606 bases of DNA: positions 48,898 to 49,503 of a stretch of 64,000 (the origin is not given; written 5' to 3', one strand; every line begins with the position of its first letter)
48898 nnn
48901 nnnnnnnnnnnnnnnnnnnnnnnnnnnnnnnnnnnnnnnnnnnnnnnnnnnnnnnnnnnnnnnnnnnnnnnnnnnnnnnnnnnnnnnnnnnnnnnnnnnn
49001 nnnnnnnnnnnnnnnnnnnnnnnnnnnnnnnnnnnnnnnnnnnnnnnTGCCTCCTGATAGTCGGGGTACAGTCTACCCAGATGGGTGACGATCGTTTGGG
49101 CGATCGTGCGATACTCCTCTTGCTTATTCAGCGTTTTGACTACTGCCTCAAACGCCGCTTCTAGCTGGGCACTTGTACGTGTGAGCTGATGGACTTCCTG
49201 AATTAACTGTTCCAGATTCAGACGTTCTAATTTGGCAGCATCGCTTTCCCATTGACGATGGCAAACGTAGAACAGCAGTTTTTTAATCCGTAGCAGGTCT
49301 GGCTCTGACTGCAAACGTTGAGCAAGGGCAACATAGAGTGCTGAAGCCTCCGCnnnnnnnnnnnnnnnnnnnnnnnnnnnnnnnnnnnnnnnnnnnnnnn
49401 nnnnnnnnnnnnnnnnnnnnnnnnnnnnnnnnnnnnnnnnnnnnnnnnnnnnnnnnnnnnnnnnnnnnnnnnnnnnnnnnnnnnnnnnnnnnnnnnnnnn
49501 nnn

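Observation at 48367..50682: Adenylate cyclase with four tandem repeats of an uncharacterised roughly 110-aa module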

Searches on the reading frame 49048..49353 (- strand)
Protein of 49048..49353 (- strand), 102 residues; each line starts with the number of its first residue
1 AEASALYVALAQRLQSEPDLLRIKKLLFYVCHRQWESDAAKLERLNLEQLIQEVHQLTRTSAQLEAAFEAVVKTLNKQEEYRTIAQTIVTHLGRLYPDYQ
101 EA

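Call 8: find_homologous_proteins(query=A1, max_evalue=0.001)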
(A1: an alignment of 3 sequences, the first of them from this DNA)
Query A1 (3 sequences) (102 aa, profile of the alignment): 1 proteins with E <= 0.001 among 200 candidates.
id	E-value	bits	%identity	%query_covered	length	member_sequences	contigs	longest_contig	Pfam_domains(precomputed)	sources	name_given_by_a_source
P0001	7.1e-21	92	44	40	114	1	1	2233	-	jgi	jgi:hypothetical protein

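Call 9: search_solved_structures(query=A1, max_evalue=10)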
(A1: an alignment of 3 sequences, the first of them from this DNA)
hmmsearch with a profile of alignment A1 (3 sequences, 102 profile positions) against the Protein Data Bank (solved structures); distinct sequences matched with E-value up to 10: 2.
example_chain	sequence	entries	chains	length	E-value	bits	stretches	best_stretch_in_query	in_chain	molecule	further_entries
7udk_A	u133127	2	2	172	0.33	14.2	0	45-90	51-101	Designed helical repeat protein (DHR) RPB_LRP2_R4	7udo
1hu3_A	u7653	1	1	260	3.3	11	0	17-50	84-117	EIF4GII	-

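Call 30: predict_structure(alignment_id=A2)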
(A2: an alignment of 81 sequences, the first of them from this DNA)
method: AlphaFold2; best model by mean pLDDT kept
length: 102 residues; sequences in the alignment: 81
mean_pLDDT: 94.3   pTM: 0.84
mean pLDDT of the five models: 94.3, 93.9, 93.5, 92.9, 91.3
residues with pLDDT >= 90: 96; 70-90: 5; 50-70: 1; < 50: 0
segments of 3 or more residues with pLDDT < 50: none
pLDDT, mean of each block of 10 residues (from residue 1): 91 95 96 94 95 96 97 94 96 93 66
secondary structure, 60 per line:
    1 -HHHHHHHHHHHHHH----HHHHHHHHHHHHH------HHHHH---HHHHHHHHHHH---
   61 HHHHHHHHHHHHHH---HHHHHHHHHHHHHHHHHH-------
elements in order: H2-15 H20-32 H39-43 H47-57 H61-74 H78-95

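Call 32: search_protein_representatives(alignment_id=A2)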
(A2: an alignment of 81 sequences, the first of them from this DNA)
Query: 81 sequences, 101 profile positions. Proteins with E-value up to 0.001 (for the whole library): 528; up to 1e-10: 487; up to 1e-30: 360. The best 150 are listed.
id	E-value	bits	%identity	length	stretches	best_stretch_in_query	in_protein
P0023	1.3e-125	426.3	-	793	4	2-100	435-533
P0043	8.5e-124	420.5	-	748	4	3-99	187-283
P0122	4.9e-120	408.4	-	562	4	3-98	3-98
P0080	2.4e-118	403.0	-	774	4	3-98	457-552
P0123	3.1e-118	402.6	-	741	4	2-98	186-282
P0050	8.1e-118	401.3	-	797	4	4-97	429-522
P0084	1.1e-116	397.6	-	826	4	3-99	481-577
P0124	7.7e-115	391.7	-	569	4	3-99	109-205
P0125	1.0e-114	391.4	-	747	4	2-99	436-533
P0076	5.1e-114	389.1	-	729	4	2-99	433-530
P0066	1.9e-112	384.1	-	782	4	3-97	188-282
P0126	9.6e-111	378.6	-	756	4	2-99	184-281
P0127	7.6e-109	372.5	-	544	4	4-96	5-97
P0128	3.8e-108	370.2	-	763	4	2-97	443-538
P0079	5.7e-96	331.2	-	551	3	3-98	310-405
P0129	3.0e-87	303.2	-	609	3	3-100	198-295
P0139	2.9e-82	287.2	-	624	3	3-100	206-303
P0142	3.0e-81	283.9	-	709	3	3-98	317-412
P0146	5.6e-81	283.0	-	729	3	7-100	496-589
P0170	1.8e-77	271.8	-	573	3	2-99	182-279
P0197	2.8e-74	261.5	-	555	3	3-98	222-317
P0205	2.6e-73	258.4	-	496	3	5-100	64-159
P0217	3.5e-71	251.6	-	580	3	8-98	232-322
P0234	1.9e-68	242.8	-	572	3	5-98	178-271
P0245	2.1e-66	236.2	-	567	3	5-96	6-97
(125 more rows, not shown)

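Call 40: fold_search(model_id=the predicted structure, library=pdb)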
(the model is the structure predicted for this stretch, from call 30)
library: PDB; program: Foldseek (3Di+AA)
matches with E <= 10: 160; with E <= 0.001: 0
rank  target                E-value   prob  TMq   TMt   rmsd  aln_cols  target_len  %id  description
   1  3qf2_B                9.2e-01  0.41  0.37  0.36   6.7        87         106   13  Crystal structure of NALP3 PYD (released 2011-08-31)
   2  8fje_A                1.4e+00  0.12  0.25  0.22   9.1        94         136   14  The five-repeat design E8 (released 2023-09-27)
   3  12dl_MA               1.7e+00  0.16  0.31  0.06   7.6        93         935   11  Native structure of the cytoplasmic lattice (CPL) asymmetric unit from mouse MII eggs (released 2026-04-08)
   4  4qob_A                1.9e+00  0.23  0.37  0.42   6.8        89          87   16  Crystal structure of cPOP1 (released 2015-11-04)
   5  4zbi_A                1.9e+00  0.07  0.21  0.15  12.2       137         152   13  Mcl-1 complexed with small molecules (released 2015-04-29)
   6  8qup                  2.1e+00  0.13  0.32  0.30   9.8       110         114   17  G-CSFR inhibitor Bop1 (released 2024-10-23)
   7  2ig3_A                2.2e+00  0.10  0.32  0.28  10.5       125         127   14  Crystal structure of group III truncated hemoglobin from Campylobacter jejuni (released 2006-10-10)
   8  1v5h                  2.2e+00  0.10  0.30  0.22  11.1       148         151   11  Crystal Structure of Human Cytoglobin (Ferric Form) (released 2004-06-08)
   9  6udy_B                2.2e+00  0.08  0.23  0.18  12.6       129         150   13  X-ray co-crystal structure of compound 5 with Mcl-1 (released 2019-12-11)
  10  7pzc_A                2.3e+00  0.15  0.38  0.06   7.9       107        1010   14  Cryo-EM structure of the NLRP3 decamer bound to the inhibitor CRID3 (released 2022-01-26)
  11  1o3x                  2.6e+00  0.11  0.29  0.27  13.8        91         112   12  Crystal structure of human GGA1 GAT domain (released 2003-05-20)
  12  6oqb                  2.6e+00  0.04  0.20  0.15  13.4       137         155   15  Co-crystal structure of Mcl1 with inhibitor 10 (released 2019-05-15)
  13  2hm2_MODEL_1_Q        3.1e+00  0.11  0.30  0.33   7.1        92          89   15  Solution structure of ASC2 (released 2006-07-25)
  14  3kj0_A                3.1e+00  0.05  0.20  0.15  13.1       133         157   14  Mcl-1 in complex with Bim BH3 mutant I2dY (released 2010-02-16)
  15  6ne5_D                3.1e+00  0.04  0.20  0.16  12.2       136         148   15  Discovery of Potent Myeloid Cell Leukemia-1 (Mcl-1) Inhibitors that Demonstrate in vivo Activity in Mouse Xenograft Mo (released 2019-04-17)
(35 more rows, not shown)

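Call 42: find_related_loci(query=A3, collection=genome_contigs, flank=6000)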
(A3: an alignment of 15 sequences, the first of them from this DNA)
Query A3 (102 aa) in genome_contigs; peptide patterns used: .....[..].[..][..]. (x = any residue, [..] = any of these).
129 stretches matched a pattern; 113 encode a relative of the query (tblastn E <= 1e-3); the best 80 are kept; 80 distinct loci.
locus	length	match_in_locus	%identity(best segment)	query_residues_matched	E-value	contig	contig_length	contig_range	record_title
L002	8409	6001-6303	89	1-101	6e-57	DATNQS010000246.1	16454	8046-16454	MAG TPA_asm: Candidatus Sericytochromatia bacterium isolate SMAG_U16513 k141_394293, whole genome shotgun sequence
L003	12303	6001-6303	85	1-101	4e-54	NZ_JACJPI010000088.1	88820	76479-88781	Leptolyngbya sp. FACHB-321 contig88, whole genome shotgun sequence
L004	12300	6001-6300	84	2-101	5e-54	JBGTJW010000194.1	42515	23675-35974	MAG: Stenomitos sp. isolate JTS-RE299 k141_11072025, whole genome shotgun sequence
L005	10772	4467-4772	71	1-102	5e-44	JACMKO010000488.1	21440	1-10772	MAG: Leptolyngbya sp. ES-bin-22 ES-bin-22-contig-k141_11454368, whole genome shotgun sequence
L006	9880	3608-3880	69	10-100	1e-40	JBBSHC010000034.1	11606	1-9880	MAG: Leptolyngbyales cyanobacterium isolate LS2_sbin.57 LS2_sbin.57_K_239082_L_11606_cov_8.0000, whole genome shotgun se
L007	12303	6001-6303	65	2-102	6e-40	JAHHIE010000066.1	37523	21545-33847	MAG: Stenomitos rutilans HA7619-LM2 scaffold_301_c1, whole genome shotgun sequence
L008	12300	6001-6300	75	1-100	1e-39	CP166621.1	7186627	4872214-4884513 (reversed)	MAG: Leptolyngbya sp. BL-A-14 chromosome, complete genome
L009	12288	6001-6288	68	7-102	1e-38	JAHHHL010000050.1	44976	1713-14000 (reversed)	MAG: Lyngbya sp. HA4199-MV5 scaffold_235_c1, whole genome shotgun sequence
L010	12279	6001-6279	54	7-99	4e-30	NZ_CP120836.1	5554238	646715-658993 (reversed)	Leptothermofonsia sp. ETS-13 chromosome, complete genome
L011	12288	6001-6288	51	7-102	3e-30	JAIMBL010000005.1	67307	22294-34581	MAG: Leptolyngbyaceae cyanobacterium HOT.MB2.61 Contig5, whole genome shotgun sequence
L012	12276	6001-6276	51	5-96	4e-29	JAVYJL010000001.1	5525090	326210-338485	Cyanobacteriota bacterium JS3 JS3_MinION_only_50_0, whole genome shotgun sequence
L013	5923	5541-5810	50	7-96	3e-27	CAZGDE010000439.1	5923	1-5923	MAG TPA_asm: uncultured bacterium isolate binchicken_co311_160 genome assembly, contig: NODE_19434_length_5923_cov_5.077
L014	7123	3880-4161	53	3-96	7e-27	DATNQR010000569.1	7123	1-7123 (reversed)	MAG TPA_asm: Thermosynechococcaceae cyanobacterium isolate SMAG_U16512 k141_566649, whole genome shotgun sequence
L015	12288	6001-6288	49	7-102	2e-26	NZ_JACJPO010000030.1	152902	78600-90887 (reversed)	Microcoleus sp. FACHB-1515 contig30, whole genome shotgun sequence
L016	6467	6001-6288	47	7-102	6e-26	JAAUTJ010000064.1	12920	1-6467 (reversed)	MAG: Leptolyngbyaceae cyanobacterium SM1_3_5 NODE_1990_length_12920_cov_1.821465, whole genome shotgun sequence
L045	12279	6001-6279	40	4-96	2e-18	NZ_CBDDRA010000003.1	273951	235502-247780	Tumidithrix helvetica PCC 7403 NODE_0003, whole genome shotgun sequence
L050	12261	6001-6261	41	10-96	5e-18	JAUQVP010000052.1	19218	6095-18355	MAG: Thermostichales cyanobacterium HHBFW_bins_127 NODE_3138_length_19218_cov_29.279765, whole genome shotgun sequence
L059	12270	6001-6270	38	7-96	5e-17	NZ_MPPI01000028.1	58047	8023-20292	Phormidesmis priestleyi ULC007 A3_28_len_58047, whole genome shotgun sequence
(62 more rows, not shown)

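Call 58: search_protein_families(library=pfam, proteins=[L045:4654-6858:+, L045:6956-8389:+, L045:2859-4424:+, L059:5044-5910:+, L059:2185-4239:+, L059:4300-4929:+, L059:8163-8825:+, L050:7113-7925:+, L050:4465-5922:+], max_evalue=0.0001)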
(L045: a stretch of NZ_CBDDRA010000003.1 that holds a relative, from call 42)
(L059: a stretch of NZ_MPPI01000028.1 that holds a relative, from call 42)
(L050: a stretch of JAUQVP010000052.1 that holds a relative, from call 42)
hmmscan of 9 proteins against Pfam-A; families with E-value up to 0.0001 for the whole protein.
L045:4654-6858:+ (734 aa): 3 families
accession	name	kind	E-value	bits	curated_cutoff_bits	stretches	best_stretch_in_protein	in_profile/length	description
PF00069.31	Pkinase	-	4e-30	105.5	31.7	1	10-263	1-253/263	Protein kinase domain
PF07714.23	PK_Tyr_Ser-Thr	-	3e-13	50.1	23.1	1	11-245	2-227/258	Protein tyrosine and serine/threonine kinase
PF03109.22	ABC1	-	1.1e-05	25.2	22.9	1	90-169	144-221/244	ABC1 atypical kinase-like domain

L045:6956-8389:+ (477 aa): 3 families
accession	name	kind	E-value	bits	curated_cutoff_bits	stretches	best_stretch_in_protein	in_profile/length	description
PF03092.22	BT1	-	2.4e-136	455.4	22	1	30-448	1-416/432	BT1 family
PF07690.21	MFS_1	-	1.7e-16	60.5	33.4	1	27-401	5-345/347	Major Facilitator Superfamily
PF12832.13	MFS_1_like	-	1.3e-07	31.5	25.2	1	24-394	5-345/373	MFS_1 like family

L045:2859-4424:+ (521 aa): 5 families
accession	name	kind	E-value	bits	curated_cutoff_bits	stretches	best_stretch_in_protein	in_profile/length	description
PF00069.31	Pkinase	-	4e-29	102.3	31.7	1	10-259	1-253/263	Protein kinase domain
PF05419.17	GUN4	-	6e-28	98.2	29.2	1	368-502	5-125/141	GUN4-like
PF07714.23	PK_Tyr_Ser-Thr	-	1.2e-15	58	23.1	1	12-219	3-204/258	Protein tyrosine and serine/threonine kinase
PF03109.22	ABC1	-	1.8e-07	31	22.9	1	75-168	131-220/244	ABC1 atypical kinase-like domain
PF01636.29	APH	-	1.1e-05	25.8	23.2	0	132-162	167-197/239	Phosphotransferase enzyme family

L059:5044-5910:+ (288 aa): 1 family
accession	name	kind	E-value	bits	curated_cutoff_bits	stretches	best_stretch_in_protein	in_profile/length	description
PF00936.24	BMC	-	5.7e-48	161.2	24.5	2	116-190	1-74/75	BMC domain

L059:2185-4239:+ (684 aa): 2 families
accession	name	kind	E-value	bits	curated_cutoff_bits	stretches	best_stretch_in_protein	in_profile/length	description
PF00101.25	RuBisCO_small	-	1.2e-71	237.2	27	4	251-331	15-97/97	Ribulose bisphosphate carboxylase, small chain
PF00132.30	Hexapep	-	1.7e-11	43.7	27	1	40-71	4-35/36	Bacterial transferase hexapeptide (six repeats)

L059:4300-4929:+ (209 aa): 1 family
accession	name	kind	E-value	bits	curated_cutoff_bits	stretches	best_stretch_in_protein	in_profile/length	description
PF00132.30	Hexapep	-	1.7e-10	40.5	27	1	66-97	3-34/36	Bacterial transferase hexapeptide (six repeats)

L059:8163-8825:+ (220 aa): 1 family
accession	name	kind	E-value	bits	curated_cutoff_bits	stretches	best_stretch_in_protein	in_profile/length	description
PF03596.19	Cad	-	4.2e-36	125.1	26.2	1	19-217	1-189/192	Cadmium resistance transporter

L050:7113-7925:+ (270 aa): 2 families
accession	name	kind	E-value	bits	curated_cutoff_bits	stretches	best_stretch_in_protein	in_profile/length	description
PF01728.25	FtsJ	-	1.8e-39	136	24.1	1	60-245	1-179/181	FtsJ-like methyltransferase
PF01479.30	S4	-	2.3e-10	40.5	22.8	1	6-36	2-32/48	S4 domain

L050:4465-5922:+ (485 aa): 1 family
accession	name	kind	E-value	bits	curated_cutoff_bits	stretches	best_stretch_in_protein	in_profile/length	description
PF02386.22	TrkH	-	2.4e-62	211.5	27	1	57-465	50-489/502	Cation transport protein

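Call 59: search_protein_families(library=padloc, proteins=[L059:5989-7119:+], max_evalue=0.01)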
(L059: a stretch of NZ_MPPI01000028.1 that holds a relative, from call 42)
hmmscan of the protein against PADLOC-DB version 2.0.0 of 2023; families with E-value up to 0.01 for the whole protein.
L059:5989-7119:+ (376 aa): 1 family
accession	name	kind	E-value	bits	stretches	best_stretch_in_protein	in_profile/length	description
PDLC00297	PtuA1|PtuA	-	0.0019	15.8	1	273-348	207-282/294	AAA ATPase domain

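Call 69: fold_search(model_id=the predicted structure, library=viral)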
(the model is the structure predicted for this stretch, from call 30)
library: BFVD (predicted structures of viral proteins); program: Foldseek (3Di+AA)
matches with E <= 10: 143; with E <= 0.001: 0
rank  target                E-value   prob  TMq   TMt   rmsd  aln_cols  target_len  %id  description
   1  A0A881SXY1            6.9e-01  0.44  0.38  0.33   7.6       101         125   12  Pyrin domain-containing protein [Swinepox virus]
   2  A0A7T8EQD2            7.7e-01  0.20  0.31  0.15   8.2       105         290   10  Uncharacterized protein [Erwinia phage pEa_SNUABM_5]
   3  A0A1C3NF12            7.7e-01  0.14  0.29  0.24  13.3       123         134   14  (no name in the UniProt tables at hand)
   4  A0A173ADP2            1.3e+00  0.28  0.36  0.39  10.5       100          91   14  10.3 kDa protein [Fowl aviadenovirus 4]
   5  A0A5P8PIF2            1.6e+00  0.16  0.29  0.31  12.2        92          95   11  Uncharacterized protein [Bacillus phage 056SW001B]
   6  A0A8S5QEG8            1.8e+00  0.06  0.21  0.20  12.8       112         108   15  Uncharacterized protein [Siphoviridae sp. ctr2f5]
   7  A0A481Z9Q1            2.3e+00  0.04  0.21  0.10  14.3       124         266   12  Uncharacterized protein [Pithovirus LCPAC304]
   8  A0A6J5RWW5            2.4e+00  0.13  0.28  0.14   4.3        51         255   18  THY1 Predicted alternative thymidylate synthase [uncultured Caudovirales phage]
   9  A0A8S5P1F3            2.4e+00  0.10  0.29  0.29  11.2        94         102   10  Uncharacterized protein [Siphoviridae sp. ctg2r17]
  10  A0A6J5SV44            2.4e+00  0.05  0.23  0.13  14.1       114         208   16  Uncharacterized protein [uncultured Caudovirales phage]
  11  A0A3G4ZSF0            2.4e+00  0.03  0.19  0.20  12.7       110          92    7  Peptidase S54 rhomboid domain-containing protein [Edafosvirus sp.]
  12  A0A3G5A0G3            2.5e+00  0.13  0.36  0.15  13.6       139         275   12  Uncharacterized protein [Faunusvirus sp.]
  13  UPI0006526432         2.7e+00  0.14  0.37  0.33   8.5       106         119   12  (no name look-up for this kind of identifier)
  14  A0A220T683            2.8e+00  0.18  0.41  0.33   6.0        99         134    8  IFN-inducible protein [Eptesipox virus]
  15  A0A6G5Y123            2.8e+00  0.04  0.20  0.12  15.5       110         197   18  (no name in the UniProt tables at hand)
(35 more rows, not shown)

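Call 72: search_protein_families(library=pfam, proteins=[P0146, P0129, P0139, P0142, P0170, P0197, P0217, P0234, P0245, P0205], max_evalue=0.0001)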
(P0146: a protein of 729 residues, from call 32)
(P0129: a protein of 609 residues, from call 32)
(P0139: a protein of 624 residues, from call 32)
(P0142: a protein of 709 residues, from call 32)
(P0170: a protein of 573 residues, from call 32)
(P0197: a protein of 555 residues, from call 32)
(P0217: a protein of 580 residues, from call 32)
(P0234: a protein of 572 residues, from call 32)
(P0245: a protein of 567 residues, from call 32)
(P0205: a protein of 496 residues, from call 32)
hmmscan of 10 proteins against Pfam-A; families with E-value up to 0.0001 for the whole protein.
P0146 (729 aa): 3 families
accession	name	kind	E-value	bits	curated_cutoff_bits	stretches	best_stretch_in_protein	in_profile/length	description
PF00069.31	Pkinase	-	3.9e-39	135.1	31.7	1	10-275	1-258/263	Protein kinase domain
PF07714.23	PK_Tyr_Ser-Thr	-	8.7e-20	71.5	23.1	1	12-269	3-250/258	Protein tyrosine and serine/threonine kinase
PF03109.22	ABC1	-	5.6e-07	29.4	22.9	1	88-169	142-221/244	ABC1 atypical kinase-like domain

P0129 (609 aa): 1 family
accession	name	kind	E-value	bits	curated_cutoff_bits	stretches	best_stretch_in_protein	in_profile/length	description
PF00211.25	Guanylate_cyc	-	4.5e-11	43.1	21.9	1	29-176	9-169/183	Adenylate and Guanylate cyclase catalytic domain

P0139 (624 aa): 1 family
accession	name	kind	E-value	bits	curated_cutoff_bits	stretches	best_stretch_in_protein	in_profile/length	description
PF00211.25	Guanylate_cyc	-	1.2e-12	48.2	21.9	1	20-181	10-182/183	Adenylate and Guanylate cyclase catalytic domain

P0142 (709 aa): 1 family
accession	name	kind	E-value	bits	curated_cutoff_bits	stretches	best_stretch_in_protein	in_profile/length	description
PF00211.25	Guanylate_cyc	-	4.2e-12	46.5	21.9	1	17-173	9-176/183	Adenylate and Guanylate cyclase catalytic domain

P0170 (573 aa): 1 family
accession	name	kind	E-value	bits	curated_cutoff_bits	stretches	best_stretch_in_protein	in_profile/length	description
PF00211.25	Guanylate_cyc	-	3.8e-05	23.8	21.9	0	20-139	27-157/183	Adenylate and Guanylate cyclase catalytic domain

P0197 (555 aa): 1 family
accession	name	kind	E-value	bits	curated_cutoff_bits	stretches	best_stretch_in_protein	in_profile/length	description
PF00211.25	Guanylate_cyc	-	8.9e-13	48.7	21.9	1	18-167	10-171/183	Adenylate and Guanylate cyclase catalytic domain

P0217 (580 aa): 1 family
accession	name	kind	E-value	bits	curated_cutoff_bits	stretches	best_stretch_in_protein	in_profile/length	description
PF00211.25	Guanylate_cyc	-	1.9e-07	31.3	21.9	1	43-169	31-169/183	Adenylate and Guanylate cyclase catalytic domain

P0234 (572 aa): 0 families

P0245 (567 aa): 0 families

P0205 (496 aa): 0 families

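Call 74: find_encoding_contigs(protein=P0146, flank=5000, max_places=2)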
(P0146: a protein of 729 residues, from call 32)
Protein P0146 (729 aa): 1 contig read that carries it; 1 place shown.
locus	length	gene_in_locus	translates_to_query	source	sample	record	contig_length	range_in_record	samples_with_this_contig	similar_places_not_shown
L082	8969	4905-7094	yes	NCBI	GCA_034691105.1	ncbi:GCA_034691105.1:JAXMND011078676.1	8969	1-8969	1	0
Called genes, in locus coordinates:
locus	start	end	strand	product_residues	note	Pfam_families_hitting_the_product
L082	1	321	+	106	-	?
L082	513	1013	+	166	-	PF09150:Carot_N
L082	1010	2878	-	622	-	PF00989:PAS, PF13188:PAS_8 (faint), PF08448:PAS_4 (weak), PF13426:PAS_9, PF00512:HisKA, PF02518:HATPase_c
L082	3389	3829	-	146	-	-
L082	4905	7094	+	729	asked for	PF00069:Pkinase, PF07714:PK_Tyr_Ser-Thr, PF03109:ABC1 (weak)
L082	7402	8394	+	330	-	-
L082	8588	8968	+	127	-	?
